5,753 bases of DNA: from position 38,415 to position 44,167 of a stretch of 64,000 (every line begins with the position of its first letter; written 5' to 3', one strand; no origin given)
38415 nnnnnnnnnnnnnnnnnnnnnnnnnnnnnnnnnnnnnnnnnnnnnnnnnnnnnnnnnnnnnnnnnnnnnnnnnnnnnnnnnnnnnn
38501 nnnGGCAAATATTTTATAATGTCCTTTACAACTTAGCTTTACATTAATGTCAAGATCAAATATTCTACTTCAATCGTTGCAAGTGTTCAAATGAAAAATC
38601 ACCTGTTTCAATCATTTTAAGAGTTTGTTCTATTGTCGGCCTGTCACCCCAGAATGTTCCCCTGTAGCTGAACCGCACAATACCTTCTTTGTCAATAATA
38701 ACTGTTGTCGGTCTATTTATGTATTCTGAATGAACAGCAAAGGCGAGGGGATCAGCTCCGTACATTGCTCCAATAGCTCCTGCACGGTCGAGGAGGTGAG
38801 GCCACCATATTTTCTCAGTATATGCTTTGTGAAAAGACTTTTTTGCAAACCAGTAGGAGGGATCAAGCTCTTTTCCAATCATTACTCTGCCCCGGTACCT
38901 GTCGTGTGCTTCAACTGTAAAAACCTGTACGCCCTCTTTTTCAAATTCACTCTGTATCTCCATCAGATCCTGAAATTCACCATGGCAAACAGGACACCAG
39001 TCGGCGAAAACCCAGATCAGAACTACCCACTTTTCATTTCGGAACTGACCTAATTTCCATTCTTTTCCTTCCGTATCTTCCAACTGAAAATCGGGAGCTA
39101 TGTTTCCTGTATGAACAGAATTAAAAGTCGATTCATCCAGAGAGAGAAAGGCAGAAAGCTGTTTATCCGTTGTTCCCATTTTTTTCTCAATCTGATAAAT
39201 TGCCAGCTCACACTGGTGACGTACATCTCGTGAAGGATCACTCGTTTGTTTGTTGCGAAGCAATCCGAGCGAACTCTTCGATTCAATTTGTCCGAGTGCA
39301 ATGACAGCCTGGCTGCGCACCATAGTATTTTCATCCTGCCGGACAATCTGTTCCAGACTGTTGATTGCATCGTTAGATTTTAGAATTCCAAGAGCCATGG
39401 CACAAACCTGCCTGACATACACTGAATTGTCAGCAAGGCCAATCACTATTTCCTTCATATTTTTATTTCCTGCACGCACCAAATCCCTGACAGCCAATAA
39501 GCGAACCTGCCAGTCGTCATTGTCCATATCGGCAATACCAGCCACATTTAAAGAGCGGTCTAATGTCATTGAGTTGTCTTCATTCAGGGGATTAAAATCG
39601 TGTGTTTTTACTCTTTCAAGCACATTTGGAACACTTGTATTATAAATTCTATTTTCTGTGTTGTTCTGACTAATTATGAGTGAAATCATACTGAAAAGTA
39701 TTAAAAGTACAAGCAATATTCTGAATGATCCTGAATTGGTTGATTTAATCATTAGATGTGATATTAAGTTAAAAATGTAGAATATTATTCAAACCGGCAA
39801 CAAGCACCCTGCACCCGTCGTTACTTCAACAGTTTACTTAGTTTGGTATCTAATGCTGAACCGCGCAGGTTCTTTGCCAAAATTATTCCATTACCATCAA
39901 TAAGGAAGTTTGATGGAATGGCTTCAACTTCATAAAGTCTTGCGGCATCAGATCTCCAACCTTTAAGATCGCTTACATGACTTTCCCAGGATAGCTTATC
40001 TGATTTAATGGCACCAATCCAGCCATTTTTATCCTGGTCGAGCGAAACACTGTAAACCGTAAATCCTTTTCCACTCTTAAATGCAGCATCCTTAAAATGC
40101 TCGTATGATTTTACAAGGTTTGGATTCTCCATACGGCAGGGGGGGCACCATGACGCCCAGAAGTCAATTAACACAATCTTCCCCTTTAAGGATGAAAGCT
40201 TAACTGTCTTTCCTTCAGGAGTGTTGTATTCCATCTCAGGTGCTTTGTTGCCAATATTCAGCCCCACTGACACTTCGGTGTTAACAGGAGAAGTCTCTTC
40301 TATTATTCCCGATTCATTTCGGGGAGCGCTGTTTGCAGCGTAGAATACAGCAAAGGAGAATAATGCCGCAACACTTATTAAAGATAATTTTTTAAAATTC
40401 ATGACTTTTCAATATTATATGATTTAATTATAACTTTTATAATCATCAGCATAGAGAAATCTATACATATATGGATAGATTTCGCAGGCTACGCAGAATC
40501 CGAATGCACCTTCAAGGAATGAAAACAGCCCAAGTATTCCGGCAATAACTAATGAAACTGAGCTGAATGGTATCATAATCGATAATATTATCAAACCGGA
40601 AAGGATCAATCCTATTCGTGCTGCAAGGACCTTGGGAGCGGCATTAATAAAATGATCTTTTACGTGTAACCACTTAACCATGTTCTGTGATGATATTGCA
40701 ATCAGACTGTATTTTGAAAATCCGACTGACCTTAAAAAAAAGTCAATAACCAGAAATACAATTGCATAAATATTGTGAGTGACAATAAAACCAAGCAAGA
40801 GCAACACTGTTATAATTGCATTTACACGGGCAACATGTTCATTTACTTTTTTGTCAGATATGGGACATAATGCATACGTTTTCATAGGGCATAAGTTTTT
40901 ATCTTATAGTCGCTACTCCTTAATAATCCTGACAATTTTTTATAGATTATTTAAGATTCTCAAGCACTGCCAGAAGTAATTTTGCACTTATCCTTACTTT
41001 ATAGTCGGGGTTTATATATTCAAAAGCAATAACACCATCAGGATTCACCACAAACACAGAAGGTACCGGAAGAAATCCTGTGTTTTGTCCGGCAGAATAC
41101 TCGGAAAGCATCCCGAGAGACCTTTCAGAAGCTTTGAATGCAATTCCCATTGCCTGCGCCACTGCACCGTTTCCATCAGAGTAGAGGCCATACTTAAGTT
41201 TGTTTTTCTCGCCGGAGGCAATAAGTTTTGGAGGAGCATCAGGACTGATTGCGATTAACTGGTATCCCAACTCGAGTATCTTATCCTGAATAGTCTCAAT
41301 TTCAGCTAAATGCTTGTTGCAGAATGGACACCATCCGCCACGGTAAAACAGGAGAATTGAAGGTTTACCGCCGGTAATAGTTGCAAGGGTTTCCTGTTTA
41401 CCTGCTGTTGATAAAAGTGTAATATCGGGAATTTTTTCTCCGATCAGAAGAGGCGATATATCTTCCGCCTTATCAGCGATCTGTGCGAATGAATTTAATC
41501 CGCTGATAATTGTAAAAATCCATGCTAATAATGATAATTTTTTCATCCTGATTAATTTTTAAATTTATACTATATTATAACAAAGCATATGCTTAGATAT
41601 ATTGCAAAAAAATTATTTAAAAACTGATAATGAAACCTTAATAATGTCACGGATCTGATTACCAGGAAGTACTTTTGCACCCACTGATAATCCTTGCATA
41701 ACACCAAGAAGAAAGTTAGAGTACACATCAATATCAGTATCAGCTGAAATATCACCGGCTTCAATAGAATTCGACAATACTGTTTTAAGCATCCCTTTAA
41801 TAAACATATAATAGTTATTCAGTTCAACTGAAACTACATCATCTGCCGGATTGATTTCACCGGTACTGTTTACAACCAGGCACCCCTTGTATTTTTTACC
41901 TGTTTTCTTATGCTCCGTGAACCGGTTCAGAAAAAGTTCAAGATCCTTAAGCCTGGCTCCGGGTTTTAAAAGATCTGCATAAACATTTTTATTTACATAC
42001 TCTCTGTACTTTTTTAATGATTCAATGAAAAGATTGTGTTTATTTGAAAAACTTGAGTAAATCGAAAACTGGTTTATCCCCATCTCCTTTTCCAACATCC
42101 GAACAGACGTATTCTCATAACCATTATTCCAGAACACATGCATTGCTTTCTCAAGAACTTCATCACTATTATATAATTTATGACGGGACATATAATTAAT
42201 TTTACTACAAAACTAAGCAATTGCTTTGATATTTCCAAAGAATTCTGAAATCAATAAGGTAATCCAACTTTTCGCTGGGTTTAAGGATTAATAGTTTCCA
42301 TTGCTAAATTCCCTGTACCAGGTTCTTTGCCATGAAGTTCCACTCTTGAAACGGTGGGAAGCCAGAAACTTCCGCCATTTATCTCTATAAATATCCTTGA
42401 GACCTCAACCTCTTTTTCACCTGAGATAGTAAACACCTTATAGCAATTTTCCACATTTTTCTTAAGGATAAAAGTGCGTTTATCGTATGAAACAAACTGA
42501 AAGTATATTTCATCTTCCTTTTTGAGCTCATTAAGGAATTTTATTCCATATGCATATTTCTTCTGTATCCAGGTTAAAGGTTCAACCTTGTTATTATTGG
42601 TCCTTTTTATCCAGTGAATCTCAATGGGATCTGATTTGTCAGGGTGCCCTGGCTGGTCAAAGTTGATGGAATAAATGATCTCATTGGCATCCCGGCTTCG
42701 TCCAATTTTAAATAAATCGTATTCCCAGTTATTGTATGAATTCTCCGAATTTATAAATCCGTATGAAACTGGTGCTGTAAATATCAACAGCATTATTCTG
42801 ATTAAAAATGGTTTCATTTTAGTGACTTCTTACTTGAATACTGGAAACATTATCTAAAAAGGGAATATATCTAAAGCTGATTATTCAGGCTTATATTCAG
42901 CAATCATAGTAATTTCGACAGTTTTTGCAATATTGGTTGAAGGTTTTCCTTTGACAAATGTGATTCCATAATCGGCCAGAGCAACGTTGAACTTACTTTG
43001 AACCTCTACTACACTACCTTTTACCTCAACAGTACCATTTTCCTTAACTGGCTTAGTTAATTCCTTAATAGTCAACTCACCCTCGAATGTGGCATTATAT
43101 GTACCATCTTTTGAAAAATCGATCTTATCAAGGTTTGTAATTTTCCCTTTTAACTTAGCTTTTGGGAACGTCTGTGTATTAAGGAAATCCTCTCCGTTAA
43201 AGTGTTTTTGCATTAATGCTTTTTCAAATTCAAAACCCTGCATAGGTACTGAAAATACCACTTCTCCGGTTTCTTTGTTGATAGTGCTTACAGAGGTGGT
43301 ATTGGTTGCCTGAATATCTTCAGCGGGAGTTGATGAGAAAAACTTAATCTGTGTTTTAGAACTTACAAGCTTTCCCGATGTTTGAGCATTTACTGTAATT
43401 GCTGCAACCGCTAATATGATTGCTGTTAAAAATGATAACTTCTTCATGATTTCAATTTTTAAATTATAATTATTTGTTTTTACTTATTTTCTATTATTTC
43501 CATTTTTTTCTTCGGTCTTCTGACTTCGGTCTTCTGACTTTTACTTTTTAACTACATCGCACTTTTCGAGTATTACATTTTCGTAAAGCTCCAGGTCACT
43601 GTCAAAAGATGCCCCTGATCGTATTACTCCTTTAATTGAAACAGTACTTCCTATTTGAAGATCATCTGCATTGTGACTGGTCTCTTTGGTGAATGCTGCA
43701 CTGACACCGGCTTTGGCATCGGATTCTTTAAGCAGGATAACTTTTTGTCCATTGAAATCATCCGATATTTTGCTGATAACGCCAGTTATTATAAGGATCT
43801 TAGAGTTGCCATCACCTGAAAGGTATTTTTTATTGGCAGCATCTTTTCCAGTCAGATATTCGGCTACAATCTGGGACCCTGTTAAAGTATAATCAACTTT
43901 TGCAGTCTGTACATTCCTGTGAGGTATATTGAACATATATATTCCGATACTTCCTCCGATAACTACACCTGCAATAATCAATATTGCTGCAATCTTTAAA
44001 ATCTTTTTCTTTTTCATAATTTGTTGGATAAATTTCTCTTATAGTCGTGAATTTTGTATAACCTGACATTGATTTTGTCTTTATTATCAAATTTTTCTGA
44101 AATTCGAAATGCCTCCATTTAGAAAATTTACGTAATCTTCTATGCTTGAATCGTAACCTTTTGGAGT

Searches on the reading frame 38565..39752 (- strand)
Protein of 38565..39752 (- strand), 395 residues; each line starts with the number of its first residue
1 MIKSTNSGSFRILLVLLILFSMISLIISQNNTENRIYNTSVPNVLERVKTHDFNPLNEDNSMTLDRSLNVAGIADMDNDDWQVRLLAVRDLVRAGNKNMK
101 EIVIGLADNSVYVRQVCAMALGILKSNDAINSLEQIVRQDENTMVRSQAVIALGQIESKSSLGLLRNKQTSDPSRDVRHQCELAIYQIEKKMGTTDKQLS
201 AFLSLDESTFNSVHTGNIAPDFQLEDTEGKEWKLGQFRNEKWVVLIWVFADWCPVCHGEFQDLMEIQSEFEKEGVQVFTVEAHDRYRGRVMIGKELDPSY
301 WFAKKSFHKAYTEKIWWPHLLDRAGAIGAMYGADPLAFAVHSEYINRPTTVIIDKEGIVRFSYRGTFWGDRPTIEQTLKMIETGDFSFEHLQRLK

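Call 3: search_protein_families(library=pfam, proteins=[window:38565-39752:-], max_evalue=0.01)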
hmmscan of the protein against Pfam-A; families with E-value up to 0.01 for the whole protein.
window:38565-39752:- (395 aa): 8 families
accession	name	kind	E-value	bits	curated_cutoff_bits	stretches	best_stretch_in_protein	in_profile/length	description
PF13646.12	HEAT_2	-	2.5e-28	98.6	27.7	3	77-154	10-88/88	HEAT repeats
PF00578.27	AhpC-TSA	-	2e-22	79.9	26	1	216-361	2-123/124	AhpC/TSA family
PF08534.16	Redoxin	-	2.7e-16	60.1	26.6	1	216-376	3-146/148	Redoxin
PF02985.28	HEAT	-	2.2e-07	30.9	23.5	0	132-156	4-27/31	HEAT repeat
PF12717.13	Cnd1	-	6.2e-07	30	26.4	1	97-165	21-94/162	non-SMC mitotic condensation complex subunit 1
PF03130.22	HEAT_PBS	-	0.0016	19.2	20.9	0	145-166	1-22/27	PBS lyase HEAT-like repeat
PF13513.12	HEAT_EZ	-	0.0083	17.1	27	0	128-156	28-55/55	HEAT-like repeat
PF00255.25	GSHPx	-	0.009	16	27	0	221-279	3-58/108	Glutathione peroxidase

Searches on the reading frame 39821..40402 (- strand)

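Call 3: search_protein_families(library=pfam, proteins=[window:39821-40402:-], max_evalue=0.01)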
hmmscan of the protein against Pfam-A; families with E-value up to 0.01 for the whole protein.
window:39821-40402:- (193 aa): 5 families
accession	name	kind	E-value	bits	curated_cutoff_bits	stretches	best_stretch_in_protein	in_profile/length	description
PF00578.27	AhpC-TSA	-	1.7e-18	67.2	26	1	50-175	1-122/124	AhpC/TSA family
PF13905.12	Thioredoxin_8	-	4.2e-16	59.5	27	1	74-173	1-93/94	Thioredoxin-like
PF08534.16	Redoxin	-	8.7e-15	55.2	26.6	1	51-180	3-134/148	Redoxin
PF00085.26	Thioredoxin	-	1.1e-08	35.4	23.5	1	74-113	18-50/103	Thioredoxin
PF13098.12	Thioredoxin_2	-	5.1e-06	27.2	27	1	73-183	4-95/104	Thioredoxin-like domain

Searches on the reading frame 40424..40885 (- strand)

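Call 48: search_protein_families(library=ncbifam, proteins=[window:40424-40885:-], max_evalue=0.001)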
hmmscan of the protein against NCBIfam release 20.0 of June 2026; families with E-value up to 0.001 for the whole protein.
window:40424-40885:- (153 aa): 0 families

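Call 66: search_protein_families(library=pfam, proteins=[window:40424-40885:-], max_evalue=0.001)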
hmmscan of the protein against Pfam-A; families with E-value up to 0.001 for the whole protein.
window:40424-40885:- (153 aa): 1 family
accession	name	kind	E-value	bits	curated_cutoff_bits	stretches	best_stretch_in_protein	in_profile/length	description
PF14340.12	DUF4395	-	2e-27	96.5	24.5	1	14-142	1-130/130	Domain of unknown function (DUF4395)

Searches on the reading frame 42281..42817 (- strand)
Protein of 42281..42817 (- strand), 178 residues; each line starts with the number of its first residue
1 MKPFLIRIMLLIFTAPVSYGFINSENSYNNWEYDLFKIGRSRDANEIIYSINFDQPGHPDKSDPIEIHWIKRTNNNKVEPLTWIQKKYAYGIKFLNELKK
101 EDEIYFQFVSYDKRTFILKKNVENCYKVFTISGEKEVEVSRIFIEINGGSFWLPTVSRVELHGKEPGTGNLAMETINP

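Call 66: search_protein_families(library=pfam, proteins=[window:42281-42817:-], max_evalue=0.001)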
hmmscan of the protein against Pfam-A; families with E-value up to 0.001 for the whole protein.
window:42281-42817:- (178 aa): 1 family
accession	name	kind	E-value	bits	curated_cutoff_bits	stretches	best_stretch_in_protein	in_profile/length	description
PF16117.10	DUF4833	-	3.9e-32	111.7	23.1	1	36-174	1-137/138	Domain of unknown function (DUF4833)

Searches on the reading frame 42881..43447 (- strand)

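Call 66: search_protein_families(library=pfam, proteins=[window:42881-43447:-], max_evalue=0.001)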
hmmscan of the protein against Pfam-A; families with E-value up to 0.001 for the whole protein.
window:42881-43447:- (188 aa): 1 family
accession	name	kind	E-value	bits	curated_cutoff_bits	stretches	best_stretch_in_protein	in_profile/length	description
PF04264.18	YceI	-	2.9e-16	60.6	23.7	1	48-181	30-146/150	YceI-like domain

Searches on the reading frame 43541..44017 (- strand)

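Call 66: search_protein_families(library=pfam, proteins=[window:43541-44017:-], max_evalue=0.001)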
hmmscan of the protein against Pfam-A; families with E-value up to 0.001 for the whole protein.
window:43541-44017:- (158 aa): 1 family
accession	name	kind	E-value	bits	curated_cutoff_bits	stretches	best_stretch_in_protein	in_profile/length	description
PF12869.13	tRNA_anti-like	-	1.7e-11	44.3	23.5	1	1-133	1-133/146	tRNA_anti-like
